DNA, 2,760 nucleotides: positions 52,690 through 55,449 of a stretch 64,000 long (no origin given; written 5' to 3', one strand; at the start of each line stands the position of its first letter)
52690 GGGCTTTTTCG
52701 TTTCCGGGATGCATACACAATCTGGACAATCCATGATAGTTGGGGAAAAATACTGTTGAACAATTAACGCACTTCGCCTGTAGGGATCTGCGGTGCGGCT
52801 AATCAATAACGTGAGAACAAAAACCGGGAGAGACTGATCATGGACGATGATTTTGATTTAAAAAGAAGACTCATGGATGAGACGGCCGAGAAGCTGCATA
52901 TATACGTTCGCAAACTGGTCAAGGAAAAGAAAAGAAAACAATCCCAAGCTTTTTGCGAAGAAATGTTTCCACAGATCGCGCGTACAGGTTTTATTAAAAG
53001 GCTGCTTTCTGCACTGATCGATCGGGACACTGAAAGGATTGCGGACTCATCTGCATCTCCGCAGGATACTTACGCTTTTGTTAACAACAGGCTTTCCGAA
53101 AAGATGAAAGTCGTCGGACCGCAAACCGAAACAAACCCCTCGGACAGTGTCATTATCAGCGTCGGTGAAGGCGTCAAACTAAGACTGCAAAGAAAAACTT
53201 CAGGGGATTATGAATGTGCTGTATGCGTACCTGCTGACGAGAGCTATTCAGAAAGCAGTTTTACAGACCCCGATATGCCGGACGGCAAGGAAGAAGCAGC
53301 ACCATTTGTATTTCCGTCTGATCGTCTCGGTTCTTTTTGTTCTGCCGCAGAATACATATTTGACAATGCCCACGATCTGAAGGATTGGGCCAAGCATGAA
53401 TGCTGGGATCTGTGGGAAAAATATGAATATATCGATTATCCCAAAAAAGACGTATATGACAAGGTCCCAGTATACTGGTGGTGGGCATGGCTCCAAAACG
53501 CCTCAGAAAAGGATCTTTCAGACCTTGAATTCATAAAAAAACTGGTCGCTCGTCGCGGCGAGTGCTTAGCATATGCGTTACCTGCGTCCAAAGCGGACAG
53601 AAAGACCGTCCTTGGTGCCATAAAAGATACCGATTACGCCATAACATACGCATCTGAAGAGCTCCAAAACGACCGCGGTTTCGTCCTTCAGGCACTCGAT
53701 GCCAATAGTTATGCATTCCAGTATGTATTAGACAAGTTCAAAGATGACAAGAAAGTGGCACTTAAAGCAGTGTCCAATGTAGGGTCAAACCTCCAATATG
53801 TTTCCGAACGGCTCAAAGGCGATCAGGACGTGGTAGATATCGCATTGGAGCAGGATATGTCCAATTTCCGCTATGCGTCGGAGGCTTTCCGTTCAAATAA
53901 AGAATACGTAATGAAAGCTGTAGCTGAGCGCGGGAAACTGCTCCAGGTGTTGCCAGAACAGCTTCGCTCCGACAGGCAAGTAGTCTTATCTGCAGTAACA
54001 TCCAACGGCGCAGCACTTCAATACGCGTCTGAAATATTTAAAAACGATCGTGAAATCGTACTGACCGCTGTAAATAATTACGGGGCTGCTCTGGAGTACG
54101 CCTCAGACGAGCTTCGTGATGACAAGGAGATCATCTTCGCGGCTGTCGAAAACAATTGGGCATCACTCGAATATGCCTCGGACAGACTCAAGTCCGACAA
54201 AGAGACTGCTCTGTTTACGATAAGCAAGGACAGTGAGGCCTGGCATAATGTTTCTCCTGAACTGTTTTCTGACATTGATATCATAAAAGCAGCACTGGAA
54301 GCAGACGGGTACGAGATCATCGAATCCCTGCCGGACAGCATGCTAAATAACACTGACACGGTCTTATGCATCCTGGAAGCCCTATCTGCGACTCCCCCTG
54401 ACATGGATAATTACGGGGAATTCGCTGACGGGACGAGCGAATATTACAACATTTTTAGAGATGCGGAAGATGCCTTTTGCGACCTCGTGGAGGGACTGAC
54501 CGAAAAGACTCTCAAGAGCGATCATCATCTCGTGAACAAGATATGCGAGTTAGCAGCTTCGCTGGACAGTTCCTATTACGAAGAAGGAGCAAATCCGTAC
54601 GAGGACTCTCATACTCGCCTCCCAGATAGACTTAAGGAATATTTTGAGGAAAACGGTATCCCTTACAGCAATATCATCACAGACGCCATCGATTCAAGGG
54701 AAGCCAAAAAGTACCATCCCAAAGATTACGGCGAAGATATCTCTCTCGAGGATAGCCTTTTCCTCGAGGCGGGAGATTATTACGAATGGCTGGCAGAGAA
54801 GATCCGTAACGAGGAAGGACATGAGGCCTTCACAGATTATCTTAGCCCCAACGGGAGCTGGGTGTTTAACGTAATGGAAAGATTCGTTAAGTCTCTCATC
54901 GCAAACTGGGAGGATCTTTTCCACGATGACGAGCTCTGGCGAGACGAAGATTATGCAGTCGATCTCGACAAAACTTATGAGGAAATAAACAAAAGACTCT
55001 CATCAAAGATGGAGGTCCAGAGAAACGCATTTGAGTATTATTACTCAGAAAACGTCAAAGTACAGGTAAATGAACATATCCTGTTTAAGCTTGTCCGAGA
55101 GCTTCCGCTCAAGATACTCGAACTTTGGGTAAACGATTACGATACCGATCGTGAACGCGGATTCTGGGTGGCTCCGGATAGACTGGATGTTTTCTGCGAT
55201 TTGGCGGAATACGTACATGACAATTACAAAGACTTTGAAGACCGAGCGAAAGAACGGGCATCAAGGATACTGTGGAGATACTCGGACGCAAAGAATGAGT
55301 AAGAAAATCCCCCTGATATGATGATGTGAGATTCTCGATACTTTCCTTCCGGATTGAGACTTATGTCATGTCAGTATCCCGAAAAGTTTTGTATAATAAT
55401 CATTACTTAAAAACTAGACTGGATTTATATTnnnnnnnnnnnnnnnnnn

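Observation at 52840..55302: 820-aa cytoplasmic repeat protein with duplicated N- and C-terminal modules bracketing about 11-12 DUF4116-like repeats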

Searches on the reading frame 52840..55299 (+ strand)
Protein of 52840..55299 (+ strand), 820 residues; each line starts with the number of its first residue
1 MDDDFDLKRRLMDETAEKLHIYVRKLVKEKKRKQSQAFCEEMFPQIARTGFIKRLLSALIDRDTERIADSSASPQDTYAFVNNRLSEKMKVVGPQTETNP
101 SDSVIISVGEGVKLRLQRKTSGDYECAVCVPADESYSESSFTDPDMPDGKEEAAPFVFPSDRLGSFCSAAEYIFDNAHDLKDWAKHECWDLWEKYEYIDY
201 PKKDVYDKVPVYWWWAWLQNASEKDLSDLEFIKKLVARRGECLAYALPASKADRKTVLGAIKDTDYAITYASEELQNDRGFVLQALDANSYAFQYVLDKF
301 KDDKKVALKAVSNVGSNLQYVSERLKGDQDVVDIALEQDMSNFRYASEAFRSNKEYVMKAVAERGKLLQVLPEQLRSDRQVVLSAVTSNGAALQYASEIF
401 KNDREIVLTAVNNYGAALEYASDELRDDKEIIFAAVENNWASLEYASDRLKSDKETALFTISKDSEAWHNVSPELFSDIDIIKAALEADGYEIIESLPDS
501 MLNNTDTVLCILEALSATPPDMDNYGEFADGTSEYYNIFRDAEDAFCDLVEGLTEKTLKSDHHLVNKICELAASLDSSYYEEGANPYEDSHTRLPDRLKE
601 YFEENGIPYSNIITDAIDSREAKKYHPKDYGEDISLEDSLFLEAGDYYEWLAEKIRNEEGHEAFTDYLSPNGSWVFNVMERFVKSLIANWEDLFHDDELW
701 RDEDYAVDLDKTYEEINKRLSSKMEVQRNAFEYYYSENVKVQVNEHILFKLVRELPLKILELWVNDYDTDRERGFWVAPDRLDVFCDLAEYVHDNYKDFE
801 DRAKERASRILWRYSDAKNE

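Call 3: search_protein_families(library=pfam, proteins=[window:52840-55299:+], max_evalue=1)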
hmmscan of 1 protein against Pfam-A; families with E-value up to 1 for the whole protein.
window:52840-55299:+ (820 aa): 1 family
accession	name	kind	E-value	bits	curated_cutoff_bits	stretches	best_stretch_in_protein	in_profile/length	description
PF13475.11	DUF4116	-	2.1e-84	277.3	24.9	9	378-426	1-49/49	Domain of unknown function (DUF4116)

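Call 4: search_protein_families(library=ncbifam, proteins=[window:52840-55299:+], max_evalue=1)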
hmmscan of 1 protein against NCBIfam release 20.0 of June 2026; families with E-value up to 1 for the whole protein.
window:52840-55299:+ (820 aa): 1 family
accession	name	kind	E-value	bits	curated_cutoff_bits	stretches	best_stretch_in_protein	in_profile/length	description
TIGR01544.1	HAD-SF-IE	hypoth_equivalog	0.099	11.7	256.95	1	164-216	47-101/283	HAD-IE family hydrolase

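Call 6: find_homologous_proteins(query=window:52840-55299:+, max_evalue=0.00001)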
Query window:52840-55299:+ (820 aa): 280 proteins with E <= 0.00001 among 8000 candidates; the best 120 are listed.
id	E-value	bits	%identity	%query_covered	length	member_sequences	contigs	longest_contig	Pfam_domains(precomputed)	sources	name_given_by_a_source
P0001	0.0e+0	1781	96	100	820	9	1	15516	PF13475.12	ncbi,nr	ncbi:MAG: DUF4116 domain-containing protein [Dehalococcoidales bacterium]|nr:DUF4116 domain-containi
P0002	0.0e+0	1168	65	99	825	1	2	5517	PF13475.12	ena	-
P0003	0.0e+0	1152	64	99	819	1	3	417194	PF13475.12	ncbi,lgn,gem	-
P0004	0.0e+0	1119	68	89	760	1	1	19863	PF13475.12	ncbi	-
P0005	0.0e+0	1100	61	99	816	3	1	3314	PF13475.12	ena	-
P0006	0.0e+0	1097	62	99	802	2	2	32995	PF13475.12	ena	-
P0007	0.0e+0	1052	57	99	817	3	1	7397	PF13475.12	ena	-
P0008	0.0e+0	1049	59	99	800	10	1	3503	PF13475.12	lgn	-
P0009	4.0e-179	616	49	75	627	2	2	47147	PF13475.12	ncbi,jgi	jgi:hypothetical protein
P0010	1.1e-152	528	44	76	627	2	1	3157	PF13475.12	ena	-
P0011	3.9e-149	516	44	75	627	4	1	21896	PF13475.12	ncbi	-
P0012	5.0e-144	499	42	76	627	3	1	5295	PF13475.12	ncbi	-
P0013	6.5e-141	489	42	75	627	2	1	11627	PF13475.12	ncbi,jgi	jgi:hypothetical protein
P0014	1.4e-140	488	42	75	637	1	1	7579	PF13475.12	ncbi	-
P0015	1.2e-138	482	42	76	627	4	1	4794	PF13475.12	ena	-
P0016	1.5e-133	465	41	75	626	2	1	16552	PF13475.12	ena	-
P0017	4.0e-132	460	41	75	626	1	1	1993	PF13475.12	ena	-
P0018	1.4e-131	458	42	75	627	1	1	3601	PF13475.12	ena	-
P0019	6.2e-131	456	40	75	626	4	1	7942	PF13475.12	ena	-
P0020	8.9e-131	456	41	75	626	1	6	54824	PF13475.12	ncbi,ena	-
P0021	1.9e-130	455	42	75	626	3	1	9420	PF13475.12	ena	-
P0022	2.5e-130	454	42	75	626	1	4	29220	PF13475.12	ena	-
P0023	4.4e-130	453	42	75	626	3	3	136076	PF13475.12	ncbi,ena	-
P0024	5.2e-130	453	41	75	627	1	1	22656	PF13475.12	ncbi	-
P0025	9.3e-130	452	41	75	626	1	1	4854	PF13475.12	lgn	-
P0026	1.4e-129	452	41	75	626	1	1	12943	PF13475.12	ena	-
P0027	9.4e-129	449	41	75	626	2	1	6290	PF13475.12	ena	-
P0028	8.8e-127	442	40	76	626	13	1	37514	PF13475.12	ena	-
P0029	2.3e-126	441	41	75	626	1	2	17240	PF13475.12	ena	-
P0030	3.0e-126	441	39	73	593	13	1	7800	PF13475.12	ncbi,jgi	jgi:hypothetical protein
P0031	3.7e-125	437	39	76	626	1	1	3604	PF13475.12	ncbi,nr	ncbi:MAG: DUF4116 domain-containing protein [Clostridiales bacterium]|nr:DUF4116 domain-containing p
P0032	1.3e-123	432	40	75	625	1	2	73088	PF13475.12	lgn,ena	-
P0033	4.4e-122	427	38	76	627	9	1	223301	PF13475.12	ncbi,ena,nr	ncbi:MAG: DUF4116 domain-containing protein [Spirochaetales bacterium]|nr:DUF4116 domain-containing 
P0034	1.5e-121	425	39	76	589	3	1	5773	PF13475.12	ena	-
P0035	1.1e-118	416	40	69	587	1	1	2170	PF13475.12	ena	-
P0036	1.1e-117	412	41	69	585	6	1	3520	PF13475.12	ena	-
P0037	3.3e-115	404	41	69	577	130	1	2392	PF13475.12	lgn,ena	-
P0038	6.4e-112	393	40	69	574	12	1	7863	PF13475.12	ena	-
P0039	1.3e-109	386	39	69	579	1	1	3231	PF13475.12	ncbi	-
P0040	1.4e-107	379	36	29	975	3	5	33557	PF13475.12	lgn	-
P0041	1.4e-105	372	33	38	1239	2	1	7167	PF13475.12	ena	-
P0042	1.1e-104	369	36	29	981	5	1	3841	PF13475.12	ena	-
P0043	2.1e-100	355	35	25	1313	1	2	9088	PF13475.12,PF24755.3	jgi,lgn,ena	jgi:predicted RNA-binding protein (virulence factor B family)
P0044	2.3e-100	355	36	35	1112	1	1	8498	PF13475.12,PF07892.17,PF13606.13,PF12796.14,PF00023.37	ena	-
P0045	4.4e-99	351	33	29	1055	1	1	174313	PF13475.12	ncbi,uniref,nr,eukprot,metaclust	ncbi:predicted protein [Naegleria gruberi]|uniref:Predicted protein n=1 Tax=Naegleria gruberi TaxID=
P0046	8.8e-97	343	33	34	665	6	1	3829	PF13475.12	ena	-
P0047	1.3e-91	326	35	36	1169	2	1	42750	PF13475.12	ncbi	ncbi:MAG: DUF4116 domain-containing protein [Candidatus Rhabdochlamydia sp.]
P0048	1.6e-89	319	40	52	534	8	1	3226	PF13475.12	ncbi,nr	ncbi:MAG: DUF4116 domain-containing protein [Clostridia bacterium]|nr:DUF4116 domain-containing prot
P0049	1.1e-86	310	31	31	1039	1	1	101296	PF13475.12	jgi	jgi:hypothetical protein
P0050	1.1e-86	310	35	31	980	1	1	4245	PF13475.12,PF24755.3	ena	-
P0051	3.3e-85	305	40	51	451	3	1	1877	PF13475.12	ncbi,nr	ncbi:MAG: DUF4116 domain-containing protein, partial [Clostridia bacterium]|nr:DUF4116 domain-contai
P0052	8.5e-82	294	39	33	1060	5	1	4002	PF13475.12,PF12796.14,PF00023.37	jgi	-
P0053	9.9e-81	290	31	25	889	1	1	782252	PF13475.12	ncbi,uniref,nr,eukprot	ncbi:predicted protein [Naegleria gruberi]|uniref:Predicted protein n=1 Tax=Naegleria gruberi TaxID=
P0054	2.0e-80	289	37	30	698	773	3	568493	PF13475.12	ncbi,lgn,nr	ncbi:DUF4116 domain-containing protein [Salmonella enterica subsp. enterica serovar Reading]|nr:DUF4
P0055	3.3e-80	288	38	34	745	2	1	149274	PF13475.12,PF16484.11,PF13969.13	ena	-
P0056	1.0e-76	277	30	30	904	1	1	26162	PF13475.12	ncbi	-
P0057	8.8e-76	274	31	34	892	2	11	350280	PF13475.12,PF00082.28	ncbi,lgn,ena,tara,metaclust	tara:strand:- start:39957 stop:42635 length:2679 start_codon:yes stop_codon:yes gene_type:complete|m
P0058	2.2e-75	272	33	34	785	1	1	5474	PF13475.12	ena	-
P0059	5.0e-75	271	38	32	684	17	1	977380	PF07714.24,PF00069.32,PF13475.12,PF03756.20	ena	-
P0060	1.1e-74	270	39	30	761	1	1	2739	PF13475.12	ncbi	ncbi:MAG: DUF4116 domain-containing protein, partial [Fusobacteriaceae bacterium]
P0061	1.2e-74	270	33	33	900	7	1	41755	PF13475.12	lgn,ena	-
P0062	4.5e-74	268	34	37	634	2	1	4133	PF13475.12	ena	-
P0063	7.6e-74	267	32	34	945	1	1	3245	PF13475.12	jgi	jgi:hypothetical protein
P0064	3.0e-73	265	34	34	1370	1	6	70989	PF13475.12,PF24109.2,PF01443.25,PF13245.13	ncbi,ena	-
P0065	3.8e-72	262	38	32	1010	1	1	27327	PF13475.12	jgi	-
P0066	7.4e-72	261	28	27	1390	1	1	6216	PF13475.12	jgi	-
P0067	8.5e-72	261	28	35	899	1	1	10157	PF13475.12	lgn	-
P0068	2.5e-71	259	36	29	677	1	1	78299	PF13475.12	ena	-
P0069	1.6e-70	256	31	34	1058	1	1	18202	PF02536.20,PF13475.12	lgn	-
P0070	6.7e-70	254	30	36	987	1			PF13475.12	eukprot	eukprot:TRINITY_DN48324_c0_g1_i1.p1 TRINITY_DN48324_c0_g1~~TRINITY_DN48324_c0_g1_i1.p1 ORF type:comp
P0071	9.7e-70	254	35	34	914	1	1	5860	PF13475.12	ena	-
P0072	1.8e-69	253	29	33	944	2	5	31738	PF13475.12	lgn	-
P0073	4.3e-69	252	29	28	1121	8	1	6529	PF13475.12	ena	-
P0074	2.7e-68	249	30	35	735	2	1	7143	PF13475.12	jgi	-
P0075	3.7e-68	249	36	28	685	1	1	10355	PF13475.12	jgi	jgi:hypothetical protein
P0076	5.8e-68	248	36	29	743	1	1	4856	PF13475.12,PF24755.3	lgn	-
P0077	2.7e-67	246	31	35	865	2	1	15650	PF13475.12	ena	-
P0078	5.1e-67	245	37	26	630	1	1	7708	PF13475.12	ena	-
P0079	1.4e-66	243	34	29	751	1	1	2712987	PF13475.12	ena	-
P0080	1.9e-66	243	34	29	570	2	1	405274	PF13475.12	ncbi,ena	-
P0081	2.8e-66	242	34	27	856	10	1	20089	PF13475.12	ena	-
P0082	3.4e-66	242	36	38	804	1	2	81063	PF13475.12,PF03785.21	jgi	jgi:hypothetical protein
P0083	6.7e-66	241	37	29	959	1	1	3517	PF13475.12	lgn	-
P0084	9.5e-66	241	28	32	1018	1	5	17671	PF13475.12,PF03979.20,PF14335.12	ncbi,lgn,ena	-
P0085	1.5e-65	240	32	27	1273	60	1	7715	PF13475.12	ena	-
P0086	1.5e-65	240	35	31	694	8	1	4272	PF13475.12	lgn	-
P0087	6.4e-64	234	34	28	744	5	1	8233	PF13475.12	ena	-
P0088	2.0e-63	233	30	35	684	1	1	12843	PF13475.12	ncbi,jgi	jgi:hypothetical protein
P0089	2.4e-63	233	32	25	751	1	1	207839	PF13475.12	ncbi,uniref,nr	ncbi:unnamed protein product [Symbiodinium natans]|uniref:DUF4116 domain-containing protein n=1 Tax=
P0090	2.7e-63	232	36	29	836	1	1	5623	PF13475.12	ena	-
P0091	1.4e-62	230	31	37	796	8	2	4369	PF09603.16,PF13475.12,PF24755.3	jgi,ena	jgi:uncharacterized protein (TIGR02145 family)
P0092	1.4e-61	227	33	34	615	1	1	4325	PF13475.12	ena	-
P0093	2.8e-61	226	32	31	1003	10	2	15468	PF13475.12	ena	-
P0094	7.1e-61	224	34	30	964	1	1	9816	PF13475.12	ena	-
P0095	7.8e-61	224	32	36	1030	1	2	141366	PF13475.12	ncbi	-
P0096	9.2e-61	224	33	34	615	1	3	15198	PF13475.12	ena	-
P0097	1.4e-60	223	36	33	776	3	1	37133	PF13475.12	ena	-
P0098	3.2e-60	222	35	37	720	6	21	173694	PF13475.12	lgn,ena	-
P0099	2.4e-59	219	31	33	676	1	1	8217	PF13475.12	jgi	-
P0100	1.8e-58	217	32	39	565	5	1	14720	PF13475.12,PF07892.17,PF13969.13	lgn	-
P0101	1.9e-58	216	33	38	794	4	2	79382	PF13475.12,PF13306.13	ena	-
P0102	1.9e-58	216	32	35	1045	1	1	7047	PF13475.12,PF07892.17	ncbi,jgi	jgi:CxxC motif-containing protein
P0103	1.2e-57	214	30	34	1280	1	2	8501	PF13475.12,PF03979.20,PF14335.12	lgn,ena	-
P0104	3.4e-57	212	30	34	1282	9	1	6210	PF13475.12,PF03979.20,PF14335.12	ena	-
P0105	4.3e-57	212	34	28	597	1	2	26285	PF13475.12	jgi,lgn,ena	-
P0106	4.3e-57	212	36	30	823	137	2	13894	PF13475.12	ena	-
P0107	5.8e-57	211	32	29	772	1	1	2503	PF13405.13,PF13475.12,PF13499.13,PF13202.13,PF00036.39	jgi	jgi:hypothetical protein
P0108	3.5e-56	209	37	29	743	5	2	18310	PF13475.12,PF16227.12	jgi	-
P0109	1.1e-55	207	35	29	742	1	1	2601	PF13475.12,PF00085.27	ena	-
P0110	1.2e-55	207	38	32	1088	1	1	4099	PF00069.32,PF13475.12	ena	-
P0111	1.4e-55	207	30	28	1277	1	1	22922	PF13475.12,PF03979.20,PF14335.12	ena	-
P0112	3.9e-55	205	32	32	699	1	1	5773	PF13475.12,PF24755.3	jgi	jgi:lambda repressor-like predicted transcriptional regulator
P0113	6.7e-55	205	34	31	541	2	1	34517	PF13475.12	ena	-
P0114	7.6e-55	204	31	31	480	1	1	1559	PF13475.12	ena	-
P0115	1.5e-54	203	32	32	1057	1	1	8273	PF13475.12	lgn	-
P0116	2.2e-54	203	28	34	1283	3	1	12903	PF13475.12,PF03979.20,PF14335.12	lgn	-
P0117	4.1e-54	202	33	29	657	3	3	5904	PF13475.12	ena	-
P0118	7.8e-54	201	39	25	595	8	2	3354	PF13475.12,PF24755.3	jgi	jgi:lambda repressor-like predicted transcriptional regulator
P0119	8.5e-54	201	35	29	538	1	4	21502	PF13475.12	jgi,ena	-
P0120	1.1e-53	201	31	32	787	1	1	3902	PF13475.12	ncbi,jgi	jgi:hypothetical protein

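Call 10: find_encoding_contigs(protein=P0003, flank=6000, max_places=3)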
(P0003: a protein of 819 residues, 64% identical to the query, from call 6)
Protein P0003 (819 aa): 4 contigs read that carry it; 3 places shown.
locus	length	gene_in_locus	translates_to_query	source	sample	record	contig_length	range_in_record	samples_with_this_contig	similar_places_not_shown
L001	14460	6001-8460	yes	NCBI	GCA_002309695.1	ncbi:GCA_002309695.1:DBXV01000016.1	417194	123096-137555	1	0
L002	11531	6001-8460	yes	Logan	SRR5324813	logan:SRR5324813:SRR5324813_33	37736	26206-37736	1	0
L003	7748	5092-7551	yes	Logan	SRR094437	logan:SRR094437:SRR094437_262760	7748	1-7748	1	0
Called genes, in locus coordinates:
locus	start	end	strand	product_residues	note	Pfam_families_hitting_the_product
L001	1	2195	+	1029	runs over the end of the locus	PF04851:ResIII, PF00270:DEAD (weak), PF19778:RE_endonuc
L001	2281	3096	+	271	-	-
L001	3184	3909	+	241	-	PF03781:FGE-sulfatase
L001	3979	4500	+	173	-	-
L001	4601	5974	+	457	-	-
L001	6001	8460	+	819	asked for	PF13475:DUF4116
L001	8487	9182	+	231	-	PF04256:DUF434, PF18481:DUF5616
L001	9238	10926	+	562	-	-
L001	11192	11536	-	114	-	-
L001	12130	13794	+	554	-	PF18989:DUF5722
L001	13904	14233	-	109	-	-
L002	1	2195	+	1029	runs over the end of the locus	PF04851:ResIII, PF00270:DEAD (weak), PF19778:RE_endonuc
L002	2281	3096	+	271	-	-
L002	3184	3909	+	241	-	PF03781:FGE-sulfatase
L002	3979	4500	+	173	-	-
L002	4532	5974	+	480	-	-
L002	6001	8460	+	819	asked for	PF13475:DUF4116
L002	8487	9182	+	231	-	PF04256:DUF434, PF18481:DUF5616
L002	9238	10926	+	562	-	-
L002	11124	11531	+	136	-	?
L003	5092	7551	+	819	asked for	PF13475:DUF4116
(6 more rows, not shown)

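Call 12: find_encoding_contigs(protein=P0033, flank=6000, max_places=2)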
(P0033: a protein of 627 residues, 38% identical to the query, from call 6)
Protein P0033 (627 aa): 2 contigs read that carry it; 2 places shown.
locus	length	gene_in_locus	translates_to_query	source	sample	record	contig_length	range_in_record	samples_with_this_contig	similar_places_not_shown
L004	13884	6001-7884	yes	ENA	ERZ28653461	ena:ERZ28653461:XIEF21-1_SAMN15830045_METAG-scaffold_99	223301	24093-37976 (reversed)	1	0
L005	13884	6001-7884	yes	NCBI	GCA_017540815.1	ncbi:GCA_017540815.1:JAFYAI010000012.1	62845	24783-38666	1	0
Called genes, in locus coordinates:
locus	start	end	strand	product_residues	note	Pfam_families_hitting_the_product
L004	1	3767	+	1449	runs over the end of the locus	PF01869:BcrAD_BadFG, PF02782:FGGY_C (faint), PF01869:BcrAD_BadFG, PF05378:Hydant_A_N (weak), PF09989:DUF2229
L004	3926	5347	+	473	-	-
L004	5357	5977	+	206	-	-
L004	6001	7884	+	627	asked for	PF13475:DUF4116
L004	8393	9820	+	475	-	PF04326:SLFN_AlbA_2, PF13749:HATPase_c_4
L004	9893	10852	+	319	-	PF01842:ACT (faint)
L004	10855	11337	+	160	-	-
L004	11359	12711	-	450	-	-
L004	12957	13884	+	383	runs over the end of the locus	PF01545:Cation_efflux, PF16916:ZT_dimer (weak)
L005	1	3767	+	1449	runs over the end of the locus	PF01869:BcrAD_BadFG, PF02782:FGGY_C (faint), PF01869:BcrAD_BadFG, PF05378:Hydant_A_N (weak), PF09989:DUF2229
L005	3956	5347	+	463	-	-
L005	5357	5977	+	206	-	-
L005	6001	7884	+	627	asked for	PF13475:DUF4116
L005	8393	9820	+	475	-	PF04326:SLFN_AlbA_2, PF13749:HATPase_c_4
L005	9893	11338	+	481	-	PF01842:ACT (faint)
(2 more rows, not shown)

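Call 13: find_encoding_contigs(protein=P0023, flank=6000, max_places=2)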
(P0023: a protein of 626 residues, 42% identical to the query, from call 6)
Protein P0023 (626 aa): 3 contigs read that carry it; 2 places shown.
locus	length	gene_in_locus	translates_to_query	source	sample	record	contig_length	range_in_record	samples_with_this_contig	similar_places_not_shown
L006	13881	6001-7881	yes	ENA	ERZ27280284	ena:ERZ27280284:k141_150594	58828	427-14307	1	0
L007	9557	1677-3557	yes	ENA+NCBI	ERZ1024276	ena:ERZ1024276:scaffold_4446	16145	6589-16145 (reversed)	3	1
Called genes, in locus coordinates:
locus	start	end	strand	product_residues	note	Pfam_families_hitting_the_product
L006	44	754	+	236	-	PF04072:LCM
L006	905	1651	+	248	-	PF14268:YoaP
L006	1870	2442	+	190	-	PF02417:Chromate_transp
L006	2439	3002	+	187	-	PF02417:Chromate_transp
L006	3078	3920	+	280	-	PF04909:Amidohydro_2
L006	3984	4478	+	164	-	PF13238:AAA_18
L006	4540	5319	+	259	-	-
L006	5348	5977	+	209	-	-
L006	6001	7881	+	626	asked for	PF13475:DUF4116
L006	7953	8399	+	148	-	-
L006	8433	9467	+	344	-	-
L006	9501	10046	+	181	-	PF00440:TetR_N, PF14278:TetR_C_8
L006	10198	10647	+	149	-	PF00210:Ferritin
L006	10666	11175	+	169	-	PF02525:Flavodoxin_2, PF03358:FMN_red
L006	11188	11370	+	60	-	-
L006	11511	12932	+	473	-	-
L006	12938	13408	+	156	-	PF22381:Staph_reg_Sar_Rot, PF01047:MarR, PF12802:MarR_2 (weak), PF03551:PadR (weak)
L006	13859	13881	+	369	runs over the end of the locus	-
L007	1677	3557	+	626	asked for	PF13475:DUF4116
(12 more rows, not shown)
